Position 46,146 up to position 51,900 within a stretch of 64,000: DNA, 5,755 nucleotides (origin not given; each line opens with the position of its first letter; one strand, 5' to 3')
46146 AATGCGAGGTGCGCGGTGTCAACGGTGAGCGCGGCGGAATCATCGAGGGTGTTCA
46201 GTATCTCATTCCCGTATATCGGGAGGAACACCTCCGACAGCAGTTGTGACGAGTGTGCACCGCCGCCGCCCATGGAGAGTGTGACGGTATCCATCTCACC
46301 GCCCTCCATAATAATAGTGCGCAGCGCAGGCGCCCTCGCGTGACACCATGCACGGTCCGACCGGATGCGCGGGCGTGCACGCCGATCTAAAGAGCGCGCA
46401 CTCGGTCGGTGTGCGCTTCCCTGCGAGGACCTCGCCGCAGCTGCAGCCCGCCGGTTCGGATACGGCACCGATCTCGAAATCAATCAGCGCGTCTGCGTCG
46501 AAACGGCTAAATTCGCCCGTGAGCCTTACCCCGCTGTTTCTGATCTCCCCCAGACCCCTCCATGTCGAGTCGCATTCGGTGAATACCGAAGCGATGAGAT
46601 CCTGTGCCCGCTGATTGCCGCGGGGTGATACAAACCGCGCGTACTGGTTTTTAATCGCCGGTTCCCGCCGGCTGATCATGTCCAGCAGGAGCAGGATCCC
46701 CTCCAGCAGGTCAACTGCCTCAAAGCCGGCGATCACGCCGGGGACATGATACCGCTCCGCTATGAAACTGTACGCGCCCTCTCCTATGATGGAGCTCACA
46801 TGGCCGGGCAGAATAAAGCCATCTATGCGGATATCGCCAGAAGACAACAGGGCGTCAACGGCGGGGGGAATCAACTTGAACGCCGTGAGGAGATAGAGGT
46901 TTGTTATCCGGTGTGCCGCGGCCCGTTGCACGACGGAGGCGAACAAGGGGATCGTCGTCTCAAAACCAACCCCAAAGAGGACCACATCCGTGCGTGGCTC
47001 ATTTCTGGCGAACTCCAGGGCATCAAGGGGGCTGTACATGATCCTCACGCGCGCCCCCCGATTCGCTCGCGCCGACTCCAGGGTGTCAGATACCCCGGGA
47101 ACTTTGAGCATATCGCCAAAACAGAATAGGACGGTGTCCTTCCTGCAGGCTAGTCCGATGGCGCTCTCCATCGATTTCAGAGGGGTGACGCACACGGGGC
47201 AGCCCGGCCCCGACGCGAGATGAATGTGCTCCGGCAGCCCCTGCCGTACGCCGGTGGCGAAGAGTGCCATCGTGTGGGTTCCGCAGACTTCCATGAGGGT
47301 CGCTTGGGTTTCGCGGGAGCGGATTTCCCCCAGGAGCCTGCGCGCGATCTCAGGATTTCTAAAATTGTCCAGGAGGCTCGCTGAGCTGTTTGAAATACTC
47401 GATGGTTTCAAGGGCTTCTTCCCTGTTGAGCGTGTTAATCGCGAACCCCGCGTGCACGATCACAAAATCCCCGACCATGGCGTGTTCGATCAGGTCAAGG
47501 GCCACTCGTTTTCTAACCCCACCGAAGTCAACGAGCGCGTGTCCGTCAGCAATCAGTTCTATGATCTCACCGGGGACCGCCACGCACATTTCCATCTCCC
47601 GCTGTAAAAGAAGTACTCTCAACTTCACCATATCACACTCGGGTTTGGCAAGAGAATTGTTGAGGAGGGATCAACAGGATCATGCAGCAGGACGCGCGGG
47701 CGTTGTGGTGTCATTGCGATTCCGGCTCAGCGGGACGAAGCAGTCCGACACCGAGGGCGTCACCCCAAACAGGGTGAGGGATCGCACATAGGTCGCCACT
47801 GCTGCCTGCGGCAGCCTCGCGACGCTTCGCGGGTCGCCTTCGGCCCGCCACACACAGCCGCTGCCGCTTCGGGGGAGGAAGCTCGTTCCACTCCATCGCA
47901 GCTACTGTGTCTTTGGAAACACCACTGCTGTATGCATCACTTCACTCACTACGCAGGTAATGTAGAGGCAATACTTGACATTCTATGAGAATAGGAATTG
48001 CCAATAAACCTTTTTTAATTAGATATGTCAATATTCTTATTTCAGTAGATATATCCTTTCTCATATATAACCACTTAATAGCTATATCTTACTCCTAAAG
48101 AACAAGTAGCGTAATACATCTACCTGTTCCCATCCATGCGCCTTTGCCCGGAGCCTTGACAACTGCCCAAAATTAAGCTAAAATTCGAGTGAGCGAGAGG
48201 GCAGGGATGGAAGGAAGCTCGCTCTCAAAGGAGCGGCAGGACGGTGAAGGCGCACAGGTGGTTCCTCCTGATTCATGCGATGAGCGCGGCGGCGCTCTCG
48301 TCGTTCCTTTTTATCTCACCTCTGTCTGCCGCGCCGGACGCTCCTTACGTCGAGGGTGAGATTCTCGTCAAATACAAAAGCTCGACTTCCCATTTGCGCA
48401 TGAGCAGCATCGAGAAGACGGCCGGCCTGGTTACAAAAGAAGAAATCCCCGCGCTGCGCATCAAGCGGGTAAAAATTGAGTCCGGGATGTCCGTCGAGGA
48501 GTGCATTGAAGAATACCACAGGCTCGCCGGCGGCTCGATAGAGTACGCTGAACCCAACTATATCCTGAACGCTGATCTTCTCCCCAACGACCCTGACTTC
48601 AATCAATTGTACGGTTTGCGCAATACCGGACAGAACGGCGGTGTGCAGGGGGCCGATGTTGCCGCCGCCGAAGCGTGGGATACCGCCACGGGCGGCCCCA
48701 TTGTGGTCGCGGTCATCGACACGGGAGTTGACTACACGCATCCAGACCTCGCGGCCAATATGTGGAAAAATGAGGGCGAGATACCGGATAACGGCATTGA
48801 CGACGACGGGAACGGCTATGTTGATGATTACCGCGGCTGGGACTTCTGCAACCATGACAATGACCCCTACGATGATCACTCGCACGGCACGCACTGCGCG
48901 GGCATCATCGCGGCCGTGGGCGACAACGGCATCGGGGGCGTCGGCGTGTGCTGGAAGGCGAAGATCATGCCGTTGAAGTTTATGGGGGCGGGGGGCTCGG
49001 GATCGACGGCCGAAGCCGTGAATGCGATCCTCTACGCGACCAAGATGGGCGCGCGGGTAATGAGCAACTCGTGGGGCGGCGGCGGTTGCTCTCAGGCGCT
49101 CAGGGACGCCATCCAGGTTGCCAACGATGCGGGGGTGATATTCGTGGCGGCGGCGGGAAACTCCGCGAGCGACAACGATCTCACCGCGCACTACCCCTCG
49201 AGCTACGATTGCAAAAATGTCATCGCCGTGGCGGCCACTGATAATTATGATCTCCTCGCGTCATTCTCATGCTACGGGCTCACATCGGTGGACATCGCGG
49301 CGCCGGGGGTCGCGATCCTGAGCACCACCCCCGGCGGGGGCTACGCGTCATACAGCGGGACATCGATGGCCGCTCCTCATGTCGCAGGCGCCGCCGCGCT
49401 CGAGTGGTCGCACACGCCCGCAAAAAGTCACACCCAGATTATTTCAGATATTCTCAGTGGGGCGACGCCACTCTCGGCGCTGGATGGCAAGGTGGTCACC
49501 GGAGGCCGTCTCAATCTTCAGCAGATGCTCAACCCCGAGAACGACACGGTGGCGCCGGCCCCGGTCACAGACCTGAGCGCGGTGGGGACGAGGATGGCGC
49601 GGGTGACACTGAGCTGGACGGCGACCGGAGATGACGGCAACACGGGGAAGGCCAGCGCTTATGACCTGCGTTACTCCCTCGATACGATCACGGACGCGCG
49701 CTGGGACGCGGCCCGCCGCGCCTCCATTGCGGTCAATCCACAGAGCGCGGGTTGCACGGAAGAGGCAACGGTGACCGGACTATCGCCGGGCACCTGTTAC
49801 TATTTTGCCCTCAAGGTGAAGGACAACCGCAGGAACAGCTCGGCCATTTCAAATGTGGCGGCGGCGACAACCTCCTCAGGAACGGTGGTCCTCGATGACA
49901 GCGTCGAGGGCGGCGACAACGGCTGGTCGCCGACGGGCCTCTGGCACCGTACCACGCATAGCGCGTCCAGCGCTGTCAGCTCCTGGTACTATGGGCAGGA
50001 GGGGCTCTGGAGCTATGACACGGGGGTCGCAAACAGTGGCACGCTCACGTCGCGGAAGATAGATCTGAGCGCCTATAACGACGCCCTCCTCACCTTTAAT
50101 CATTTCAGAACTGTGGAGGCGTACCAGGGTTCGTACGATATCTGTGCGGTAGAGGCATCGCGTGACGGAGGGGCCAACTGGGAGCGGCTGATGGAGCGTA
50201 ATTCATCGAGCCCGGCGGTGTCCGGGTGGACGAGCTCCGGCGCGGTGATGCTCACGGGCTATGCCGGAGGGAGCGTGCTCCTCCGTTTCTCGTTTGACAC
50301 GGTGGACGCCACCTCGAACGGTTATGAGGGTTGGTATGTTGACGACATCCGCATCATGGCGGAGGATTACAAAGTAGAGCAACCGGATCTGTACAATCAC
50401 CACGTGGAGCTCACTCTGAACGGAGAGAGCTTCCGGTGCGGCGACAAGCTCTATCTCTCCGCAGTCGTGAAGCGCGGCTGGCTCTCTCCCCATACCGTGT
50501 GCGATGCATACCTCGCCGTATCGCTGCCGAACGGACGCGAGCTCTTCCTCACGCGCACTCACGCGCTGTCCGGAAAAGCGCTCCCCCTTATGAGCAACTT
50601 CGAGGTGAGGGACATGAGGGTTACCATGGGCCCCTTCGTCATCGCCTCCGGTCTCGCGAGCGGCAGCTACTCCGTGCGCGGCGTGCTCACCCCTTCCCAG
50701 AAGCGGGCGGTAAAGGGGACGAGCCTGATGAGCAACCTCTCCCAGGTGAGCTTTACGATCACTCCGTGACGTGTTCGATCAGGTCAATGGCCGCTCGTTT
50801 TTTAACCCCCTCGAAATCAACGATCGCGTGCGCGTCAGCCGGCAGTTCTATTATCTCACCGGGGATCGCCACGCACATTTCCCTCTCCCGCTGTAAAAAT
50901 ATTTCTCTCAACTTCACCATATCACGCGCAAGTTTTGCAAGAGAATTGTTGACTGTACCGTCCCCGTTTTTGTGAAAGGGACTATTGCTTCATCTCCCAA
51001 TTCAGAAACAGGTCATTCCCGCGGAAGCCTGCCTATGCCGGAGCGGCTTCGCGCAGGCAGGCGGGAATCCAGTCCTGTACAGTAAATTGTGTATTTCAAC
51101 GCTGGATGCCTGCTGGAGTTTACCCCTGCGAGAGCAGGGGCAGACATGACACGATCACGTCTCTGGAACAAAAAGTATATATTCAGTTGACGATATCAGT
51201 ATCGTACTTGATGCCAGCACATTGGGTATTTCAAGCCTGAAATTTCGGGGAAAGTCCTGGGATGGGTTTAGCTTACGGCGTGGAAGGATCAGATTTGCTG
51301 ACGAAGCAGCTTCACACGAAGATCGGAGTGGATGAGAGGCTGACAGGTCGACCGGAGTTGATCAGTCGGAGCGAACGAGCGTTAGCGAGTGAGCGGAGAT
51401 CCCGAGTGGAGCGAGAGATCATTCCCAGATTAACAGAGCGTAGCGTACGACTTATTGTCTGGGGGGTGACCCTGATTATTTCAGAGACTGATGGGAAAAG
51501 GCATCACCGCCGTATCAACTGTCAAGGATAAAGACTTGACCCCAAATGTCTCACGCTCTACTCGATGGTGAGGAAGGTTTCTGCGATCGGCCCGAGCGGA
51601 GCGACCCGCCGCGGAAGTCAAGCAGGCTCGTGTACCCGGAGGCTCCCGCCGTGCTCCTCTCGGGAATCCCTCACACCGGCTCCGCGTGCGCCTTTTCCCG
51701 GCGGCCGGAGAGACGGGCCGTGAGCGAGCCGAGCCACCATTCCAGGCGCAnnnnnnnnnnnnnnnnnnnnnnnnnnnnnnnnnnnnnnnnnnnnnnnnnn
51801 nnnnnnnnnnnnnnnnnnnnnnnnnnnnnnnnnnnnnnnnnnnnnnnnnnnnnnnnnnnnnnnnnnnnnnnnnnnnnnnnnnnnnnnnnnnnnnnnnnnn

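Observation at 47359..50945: Secreted S8 peptidase cassette (with AT-rich promoter region) flanked by diverged ~180-bp duplicates of the hypC 5' end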

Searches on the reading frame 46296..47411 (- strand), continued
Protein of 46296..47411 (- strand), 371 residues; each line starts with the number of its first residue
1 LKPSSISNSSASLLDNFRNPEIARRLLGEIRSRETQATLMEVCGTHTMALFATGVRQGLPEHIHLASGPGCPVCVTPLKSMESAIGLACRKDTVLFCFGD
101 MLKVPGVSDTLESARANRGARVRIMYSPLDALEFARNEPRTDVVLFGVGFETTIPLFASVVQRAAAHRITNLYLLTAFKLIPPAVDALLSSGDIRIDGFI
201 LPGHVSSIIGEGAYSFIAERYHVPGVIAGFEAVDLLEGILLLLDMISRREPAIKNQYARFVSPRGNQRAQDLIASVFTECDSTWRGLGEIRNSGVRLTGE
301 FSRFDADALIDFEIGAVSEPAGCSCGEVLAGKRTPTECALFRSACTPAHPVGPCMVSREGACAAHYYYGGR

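Call 28: find_encoding_contigs(protein=P0009, flank=10000, max_places=2)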
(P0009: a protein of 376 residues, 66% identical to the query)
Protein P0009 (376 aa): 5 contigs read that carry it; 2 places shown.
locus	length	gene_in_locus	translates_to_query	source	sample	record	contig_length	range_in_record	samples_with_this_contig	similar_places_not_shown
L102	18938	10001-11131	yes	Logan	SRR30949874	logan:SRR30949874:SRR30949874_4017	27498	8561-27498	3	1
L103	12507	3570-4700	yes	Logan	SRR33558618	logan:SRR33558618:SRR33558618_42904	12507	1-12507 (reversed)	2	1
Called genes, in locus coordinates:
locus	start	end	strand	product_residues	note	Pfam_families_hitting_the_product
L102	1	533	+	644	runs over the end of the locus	PF00330:Aconitase, PF00694:Aconitase_C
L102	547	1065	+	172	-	PF03938:OmpH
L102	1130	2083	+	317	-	PF01551:Peptidase_M23 (weak)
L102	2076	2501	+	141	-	-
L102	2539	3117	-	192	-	PF02525:Flavodoxin_2, PF03358:FMN_red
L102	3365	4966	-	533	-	PF02811:PHP, PF07733:DNA_pol3_alpha (weak)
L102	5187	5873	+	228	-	PF01618:MotA_ExbB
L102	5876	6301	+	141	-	PF02472:ExbD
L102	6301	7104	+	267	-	PF13103:TonB_2, PF03544:TonB_C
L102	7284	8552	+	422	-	PF04052:TolB_N, PF26549:Tricorn_N (weak), PF00930:DPPIV_N (faint), PF26549:Tricorn_N (weak), PF26550:Tricorn_2nd, PF07676:PD40, PF26549:Tricorn_N, PF07676:PD40 (weak), +1 more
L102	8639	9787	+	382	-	PF17788:HypF_C, PF22521:HypF_C_2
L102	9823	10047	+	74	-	PF01455:HupF_HypC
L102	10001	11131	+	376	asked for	PF01924:HypD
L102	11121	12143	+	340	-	PF00586:AIRS, PF02769:AIRS_C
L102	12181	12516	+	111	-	PF01155:HypA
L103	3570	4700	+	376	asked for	PF01924:HypD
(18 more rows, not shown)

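Call 29: find_encoding_contigs(protein=P0005, flank=10000, max_places=2)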
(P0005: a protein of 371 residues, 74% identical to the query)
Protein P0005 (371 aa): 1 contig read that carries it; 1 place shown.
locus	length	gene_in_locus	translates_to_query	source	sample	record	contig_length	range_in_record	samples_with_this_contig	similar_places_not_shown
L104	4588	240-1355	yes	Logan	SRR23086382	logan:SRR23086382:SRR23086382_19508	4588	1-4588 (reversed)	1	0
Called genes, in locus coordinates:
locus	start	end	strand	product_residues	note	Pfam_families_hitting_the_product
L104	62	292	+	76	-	PF01455:HupF_HypC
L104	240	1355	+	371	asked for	PF01924:HypD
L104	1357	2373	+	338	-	PF00586:AIRS, PF02769:AIRS_C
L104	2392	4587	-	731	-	?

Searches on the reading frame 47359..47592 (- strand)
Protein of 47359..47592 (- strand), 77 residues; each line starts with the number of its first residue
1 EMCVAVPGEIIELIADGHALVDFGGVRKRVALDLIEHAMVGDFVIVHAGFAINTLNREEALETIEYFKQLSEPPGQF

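Call 9: search_protein_families(library=pfam, proteins=[window:47359-47592:-])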
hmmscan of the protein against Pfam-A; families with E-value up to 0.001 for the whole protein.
window:47359-47592:- (77 aa): 1 family
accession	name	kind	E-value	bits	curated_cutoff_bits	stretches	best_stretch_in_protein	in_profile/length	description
PF01455.23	HupF_HypC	-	9.8e-25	86.9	28.5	1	2-67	1-65/65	HupF/HypC family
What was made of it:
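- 47359..47589 (-): Intact hypC (76 aa, starts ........). Pfam HupF_HypC, 86.9 bits over profile 1-65/65 (call 9).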

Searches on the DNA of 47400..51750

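Call 47: search_rna_families(source=window, start=47400, end=51750, threshold=evalue, max_evalue=1)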
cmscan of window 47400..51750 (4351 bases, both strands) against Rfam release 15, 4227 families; matches with E-value up to 1: 0.
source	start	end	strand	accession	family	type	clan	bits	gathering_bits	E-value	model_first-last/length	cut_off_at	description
